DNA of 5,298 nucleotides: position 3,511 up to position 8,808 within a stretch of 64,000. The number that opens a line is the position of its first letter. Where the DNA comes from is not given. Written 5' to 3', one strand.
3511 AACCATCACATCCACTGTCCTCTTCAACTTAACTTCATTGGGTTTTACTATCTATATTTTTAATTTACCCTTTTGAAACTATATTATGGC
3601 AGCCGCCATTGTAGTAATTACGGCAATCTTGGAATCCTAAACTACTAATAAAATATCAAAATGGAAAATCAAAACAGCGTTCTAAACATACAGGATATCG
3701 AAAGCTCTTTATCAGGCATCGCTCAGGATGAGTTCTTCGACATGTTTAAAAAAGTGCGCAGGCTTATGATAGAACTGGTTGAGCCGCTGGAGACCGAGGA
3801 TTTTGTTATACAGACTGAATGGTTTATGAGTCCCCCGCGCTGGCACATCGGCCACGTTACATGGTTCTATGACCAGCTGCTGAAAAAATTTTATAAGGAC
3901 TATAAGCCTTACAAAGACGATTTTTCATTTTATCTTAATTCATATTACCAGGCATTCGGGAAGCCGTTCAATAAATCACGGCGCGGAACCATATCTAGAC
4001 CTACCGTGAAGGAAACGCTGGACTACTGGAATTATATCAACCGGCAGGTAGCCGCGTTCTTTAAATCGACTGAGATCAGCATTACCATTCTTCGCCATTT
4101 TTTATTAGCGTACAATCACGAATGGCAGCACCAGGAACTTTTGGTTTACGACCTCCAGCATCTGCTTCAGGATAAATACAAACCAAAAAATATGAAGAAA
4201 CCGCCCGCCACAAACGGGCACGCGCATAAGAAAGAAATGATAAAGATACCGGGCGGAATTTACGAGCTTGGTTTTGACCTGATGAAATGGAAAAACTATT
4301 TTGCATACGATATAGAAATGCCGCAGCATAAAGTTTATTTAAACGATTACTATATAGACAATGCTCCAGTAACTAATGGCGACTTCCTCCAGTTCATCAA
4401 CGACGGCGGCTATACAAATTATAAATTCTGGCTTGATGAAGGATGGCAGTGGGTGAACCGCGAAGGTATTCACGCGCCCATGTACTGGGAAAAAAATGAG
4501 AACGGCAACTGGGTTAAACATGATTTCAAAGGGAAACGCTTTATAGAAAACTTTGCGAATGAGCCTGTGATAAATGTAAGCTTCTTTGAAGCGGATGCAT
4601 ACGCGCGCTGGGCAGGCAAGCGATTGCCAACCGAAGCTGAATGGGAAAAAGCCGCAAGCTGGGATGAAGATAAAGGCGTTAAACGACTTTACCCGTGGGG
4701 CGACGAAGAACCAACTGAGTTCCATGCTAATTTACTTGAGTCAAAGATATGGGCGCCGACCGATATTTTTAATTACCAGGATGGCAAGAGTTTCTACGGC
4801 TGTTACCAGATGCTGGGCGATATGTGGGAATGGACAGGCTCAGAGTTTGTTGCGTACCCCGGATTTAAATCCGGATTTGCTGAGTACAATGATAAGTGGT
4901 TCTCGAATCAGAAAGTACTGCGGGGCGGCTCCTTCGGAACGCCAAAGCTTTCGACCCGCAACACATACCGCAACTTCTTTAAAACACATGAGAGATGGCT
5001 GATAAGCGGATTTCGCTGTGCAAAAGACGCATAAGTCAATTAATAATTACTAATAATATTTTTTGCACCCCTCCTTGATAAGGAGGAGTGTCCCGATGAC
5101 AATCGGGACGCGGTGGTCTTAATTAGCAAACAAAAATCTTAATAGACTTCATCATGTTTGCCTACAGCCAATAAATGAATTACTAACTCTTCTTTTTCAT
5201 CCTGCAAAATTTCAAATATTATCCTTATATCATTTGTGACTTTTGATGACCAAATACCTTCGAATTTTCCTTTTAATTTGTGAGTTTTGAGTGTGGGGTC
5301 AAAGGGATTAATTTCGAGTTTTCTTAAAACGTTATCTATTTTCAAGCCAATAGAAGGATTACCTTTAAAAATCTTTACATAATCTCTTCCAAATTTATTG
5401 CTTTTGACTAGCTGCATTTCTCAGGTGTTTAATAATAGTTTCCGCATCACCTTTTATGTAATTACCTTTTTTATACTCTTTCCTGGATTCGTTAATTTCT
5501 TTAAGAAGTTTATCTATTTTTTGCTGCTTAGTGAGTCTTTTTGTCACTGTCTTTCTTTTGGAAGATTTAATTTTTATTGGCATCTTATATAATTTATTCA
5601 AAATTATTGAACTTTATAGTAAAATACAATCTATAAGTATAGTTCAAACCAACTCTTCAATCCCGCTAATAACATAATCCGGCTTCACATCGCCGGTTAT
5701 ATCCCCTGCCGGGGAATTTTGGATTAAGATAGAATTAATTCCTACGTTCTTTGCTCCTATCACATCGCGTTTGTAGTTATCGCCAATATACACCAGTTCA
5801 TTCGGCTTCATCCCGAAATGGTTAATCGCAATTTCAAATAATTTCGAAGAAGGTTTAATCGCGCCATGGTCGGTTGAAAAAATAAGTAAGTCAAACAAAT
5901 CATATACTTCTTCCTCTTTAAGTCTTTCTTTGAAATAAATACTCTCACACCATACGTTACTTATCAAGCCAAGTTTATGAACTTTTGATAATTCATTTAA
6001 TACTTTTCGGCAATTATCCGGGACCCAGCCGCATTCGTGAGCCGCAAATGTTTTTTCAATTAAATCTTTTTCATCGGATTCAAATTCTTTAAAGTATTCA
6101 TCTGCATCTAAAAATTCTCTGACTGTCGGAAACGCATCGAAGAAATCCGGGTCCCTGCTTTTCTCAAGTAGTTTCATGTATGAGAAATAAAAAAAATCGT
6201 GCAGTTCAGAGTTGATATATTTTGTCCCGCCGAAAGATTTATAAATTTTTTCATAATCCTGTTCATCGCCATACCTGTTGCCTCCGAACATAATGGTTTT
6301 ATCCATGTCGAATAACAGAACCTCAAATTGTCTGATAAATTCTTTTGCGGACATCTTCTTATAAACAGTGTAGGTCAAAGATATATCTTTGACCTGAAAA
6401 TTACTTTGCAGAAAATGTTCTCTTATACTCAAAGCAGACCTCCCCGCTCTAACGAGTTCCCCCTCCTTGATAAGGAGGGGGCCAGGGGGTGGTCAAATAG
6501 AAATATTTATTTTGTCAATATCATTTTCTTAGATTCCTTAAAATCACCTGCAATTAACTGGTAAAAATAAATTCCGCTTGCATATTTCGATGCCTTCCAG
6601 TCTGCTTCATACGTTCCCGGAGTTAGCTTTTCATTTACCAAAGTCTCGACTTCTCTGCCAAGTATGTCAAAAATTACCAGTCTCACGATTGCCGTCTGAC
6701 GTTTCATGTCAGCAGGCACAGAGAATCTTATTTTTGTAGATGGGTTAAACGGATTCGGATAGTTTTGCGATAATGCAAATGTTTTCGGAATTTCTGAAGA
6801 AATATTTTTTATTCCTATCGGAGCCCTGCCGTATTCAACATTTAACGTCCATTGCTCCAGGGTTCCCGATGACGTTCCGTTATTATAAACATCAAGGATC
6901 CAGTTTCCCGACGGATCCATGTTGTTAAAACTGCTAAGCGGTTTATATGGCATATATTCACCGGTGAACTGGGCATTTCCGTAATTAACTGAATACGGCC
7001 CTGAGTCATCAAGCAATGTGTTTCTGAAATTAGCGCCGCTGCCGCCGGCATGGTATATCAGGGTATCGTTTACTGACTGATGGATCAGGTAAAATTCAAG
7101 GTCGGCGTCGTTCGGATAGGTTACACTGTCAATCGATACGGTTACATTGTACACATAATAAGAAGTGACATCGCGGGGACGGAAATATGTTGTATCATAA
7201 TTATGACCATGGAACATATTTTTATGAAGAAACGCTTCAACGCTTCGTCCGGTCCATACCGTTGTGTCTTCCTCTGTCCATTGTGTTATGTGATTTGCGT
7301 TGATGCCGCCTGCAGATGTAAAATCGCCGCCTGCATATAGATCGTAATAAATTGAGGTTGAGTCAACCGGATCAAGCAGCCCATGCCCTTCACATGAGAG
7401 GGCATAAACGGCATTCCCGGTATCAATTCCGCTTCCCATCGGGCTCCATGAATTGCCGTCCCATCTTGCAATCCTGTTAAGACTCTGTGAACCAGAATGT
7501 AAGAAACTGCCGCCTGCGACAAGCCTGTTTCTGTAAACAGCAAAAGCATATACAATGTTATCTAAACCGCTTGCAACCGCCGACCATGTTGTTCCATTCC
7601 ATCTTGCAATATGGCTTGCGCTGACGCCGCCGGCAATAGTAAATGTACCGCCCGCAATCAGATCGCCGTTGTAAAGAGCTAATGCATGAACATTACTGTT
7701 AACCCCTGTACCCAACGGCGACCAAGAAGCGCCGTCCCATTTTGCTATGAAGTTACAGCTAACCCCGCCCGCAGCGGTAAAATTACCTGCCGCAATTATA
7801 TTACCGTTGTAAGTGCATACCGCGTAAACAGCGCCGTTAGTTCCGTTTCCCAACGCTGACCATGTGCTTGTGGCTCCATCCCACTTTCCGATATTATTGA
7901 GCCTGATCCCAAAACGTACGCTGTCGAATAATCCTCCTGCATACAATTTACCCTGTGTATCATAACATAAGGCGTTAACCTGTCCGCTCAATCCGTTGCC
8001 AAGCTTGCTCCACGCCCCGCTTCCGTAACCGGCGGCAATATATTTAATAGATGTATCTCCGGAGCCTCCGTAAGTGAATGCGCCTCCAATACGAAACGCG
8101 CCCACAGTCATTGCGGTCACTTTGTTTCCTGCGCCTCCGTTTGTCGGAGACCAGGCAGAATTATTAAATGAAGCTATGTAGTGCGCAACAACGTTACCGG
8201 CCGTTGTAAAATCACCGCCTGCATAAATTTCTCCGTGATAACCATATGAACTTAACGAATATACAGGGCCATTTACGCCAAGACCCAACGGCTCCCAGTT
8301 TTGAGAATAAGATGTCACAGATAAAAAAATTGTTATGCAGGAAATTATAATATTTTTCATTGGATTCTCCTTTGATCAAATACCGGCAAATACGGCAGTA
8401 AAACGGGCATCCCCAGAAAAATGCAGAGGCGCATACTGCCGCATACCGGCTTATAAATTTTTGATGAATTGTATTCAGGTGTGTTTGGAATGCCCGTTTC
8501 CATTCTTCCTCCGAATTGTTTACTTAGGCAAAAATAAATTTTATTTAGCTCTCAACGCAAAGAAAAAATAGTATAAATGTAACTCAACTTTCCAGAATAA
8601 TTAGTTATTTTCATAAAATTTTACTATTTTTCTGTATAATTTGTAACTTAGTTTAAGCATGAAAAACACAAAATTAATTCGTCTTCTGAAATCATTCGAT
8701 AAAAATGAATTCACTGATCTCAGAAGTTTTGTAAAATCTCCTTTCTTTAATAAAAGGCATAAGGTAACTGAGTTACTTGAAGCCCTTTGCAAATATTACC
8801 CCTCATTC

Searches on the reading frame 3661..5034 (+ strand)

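Call 85: search_protein_families(library=pfam, proteins=[window:3661-5034:+], max_evalue=0.001)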
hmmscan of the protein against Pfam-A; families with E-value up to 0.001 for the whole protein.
window:3661-5034:+ (457 aa): 2 families
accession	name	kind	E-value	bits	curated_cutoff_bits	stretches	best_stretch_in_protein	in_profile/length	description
PF03781.23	FGE-sulfatase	-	3.1e-49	168.4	23.3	1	191-455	3-255/255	Sulfatase-modifying factor enzyme 1-like domain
PF12867.12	DinB_2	-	3.7e-07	31.1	24.8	1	29-159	2-126/128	DinB superfamily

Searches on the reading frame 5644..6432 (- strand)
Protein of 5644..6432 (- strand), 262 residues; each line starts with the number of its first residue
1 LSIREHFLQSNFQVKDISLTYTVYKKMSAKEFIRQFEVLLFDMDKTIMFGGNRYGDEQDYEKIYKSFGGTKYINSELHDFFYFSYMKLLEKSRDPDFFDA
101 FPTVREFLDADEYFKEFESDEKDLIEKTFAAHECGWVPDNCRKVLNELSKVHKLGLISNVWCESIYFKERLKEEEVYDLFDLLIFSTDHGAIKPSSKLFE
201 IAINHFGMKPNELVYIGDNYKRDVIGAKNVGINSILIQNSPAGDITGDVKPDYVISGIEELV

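Call 12: search_protein_families(library=pfam, proteins=[window:5644-6432:-], max_evalue=0.01)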
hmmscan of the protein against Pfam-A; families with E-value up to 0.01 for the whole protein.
window:5644-6432:- (262 aa): 3 families
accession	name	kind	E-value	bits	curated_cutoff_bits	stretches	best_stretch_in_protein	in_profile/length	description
PF13419.12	HAD_2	-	1.5e-16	61.4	23.8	1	40-236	2-177/178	Haloacid dehalogenase-like hydrolase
PF13242.12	Hydrolase_like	-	1.3e-10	41.5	22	1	193-261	4-75/75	HAD-hyrolase-like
PF00702.32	Hydrolase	-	1.7e-09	38.8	26.4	1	38-231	3-191/191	haloacid dehalogenase-like hydrolase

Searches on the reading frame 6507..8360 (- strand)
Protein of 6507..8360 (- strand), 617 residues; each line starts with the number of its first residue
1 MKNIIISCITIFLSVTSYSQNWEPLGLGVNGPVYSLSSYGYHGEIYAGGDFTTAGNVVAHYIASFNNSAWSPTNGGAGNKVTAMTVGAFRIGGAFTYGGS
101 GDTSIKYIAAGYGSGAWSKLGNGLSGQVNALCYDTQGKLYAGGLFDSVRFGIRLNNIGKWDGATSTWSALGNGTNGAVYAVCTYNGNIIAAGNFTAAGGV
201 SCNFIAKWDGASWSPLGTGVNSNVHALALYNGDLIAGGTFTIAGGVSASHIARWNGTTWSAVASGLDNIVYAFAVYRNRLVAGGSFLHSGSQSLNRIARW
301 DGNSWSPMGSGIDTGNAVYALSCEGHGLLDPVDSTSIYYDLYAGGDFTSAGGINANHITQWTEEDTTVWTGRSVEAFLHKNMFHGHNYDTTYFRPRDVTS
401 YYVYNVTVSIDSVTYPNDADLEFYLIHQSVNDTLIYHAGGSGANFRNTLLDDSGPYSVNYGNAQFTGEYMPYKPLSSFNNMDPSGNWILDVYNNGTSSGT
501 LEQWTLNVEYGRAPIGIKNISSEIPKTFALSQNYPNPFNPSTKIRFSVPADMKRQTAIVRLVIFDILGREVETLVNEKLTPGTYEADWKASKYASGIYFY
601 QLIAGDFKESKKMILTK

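Call 12: search_protein_families(library=pfam, proteins=[window:6507-8360:-], max_evalue=0.01)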
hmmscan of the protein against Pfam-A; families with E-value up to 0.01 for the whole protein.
window:6507-8360:- (617 aa): 4 families
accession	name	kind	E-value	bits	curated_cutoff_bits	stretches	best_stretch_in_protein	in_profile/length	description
PF12768.13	Rax2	-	4.9e-15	56.1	28.8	1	169-315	18-169/254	Rax2 C-terminal beta propeller domain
PF17164.10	DUF5122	-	7e-09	36.2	27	0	185-206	3-24/36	Domain of unknown function (DUF5122) beta-propeller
PF18962.6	Por_Secre_tail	-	8.3e-08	32.9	27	1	534-614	2-74/75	Secretion system C-terminal sorting domain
PF19565.4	DUF6087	-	2.6e-05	24.8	27.1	0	296-319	45-68/99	Family of unknown function (DUF6087)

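Call 114: search_protein_families(library=pfam, proteins=[window:6507-8357:-], max_evalue=5)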
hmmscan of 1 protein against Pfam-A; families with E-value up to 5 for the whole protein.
window:6507-8357:- (616 aa): 6 families
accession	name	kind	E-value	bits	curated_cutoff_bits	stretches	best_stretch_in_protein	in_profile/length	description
PF12768.13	Rax2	-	4.8e-15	56.1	28.8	3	168-314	18-169/254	Rax2 C-terminal beta propeller domain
PF17164.10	DUF5122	-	6.9e-09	36.3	27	3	184-205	3-24/36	Domain of unknown function (DUF5122) beta-propeller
PF18962.6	Por_Secre_tail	-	8.3e-08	32.9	27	1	533-613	2-74/75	Secretion system C-terminal sorting domain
PF19565.4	DUF6087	-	2.6e-05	24.9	27.1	2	295-318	45-68/99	Family of unknown function (DUF6087)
PF01483.27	P_proprotein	-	0.019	15.5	21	1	468-506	50-85/86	Proprotein convertase P-domain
PF02423.21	OCD_Mu_crystall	-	0.39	10.1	24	1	172-228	94-148/314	Ornithine cyclodeaminase/mu-crystallin family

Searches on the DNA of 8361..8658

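Call 96: search_rna_families(source=window, start=8361, end=8658, threshold=evalue, max_evalue=1)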
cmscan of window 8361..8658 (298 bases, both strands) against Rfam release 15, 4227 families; matches with E-value up to 1: 1.
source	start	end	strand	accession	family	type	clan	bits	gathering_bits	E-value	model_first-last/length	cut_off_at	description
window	8401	8499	-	RF01026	MIR828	Gene; miRNA;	-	24.5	69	0.016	17-99/115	no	MIR828 microRNA precursor family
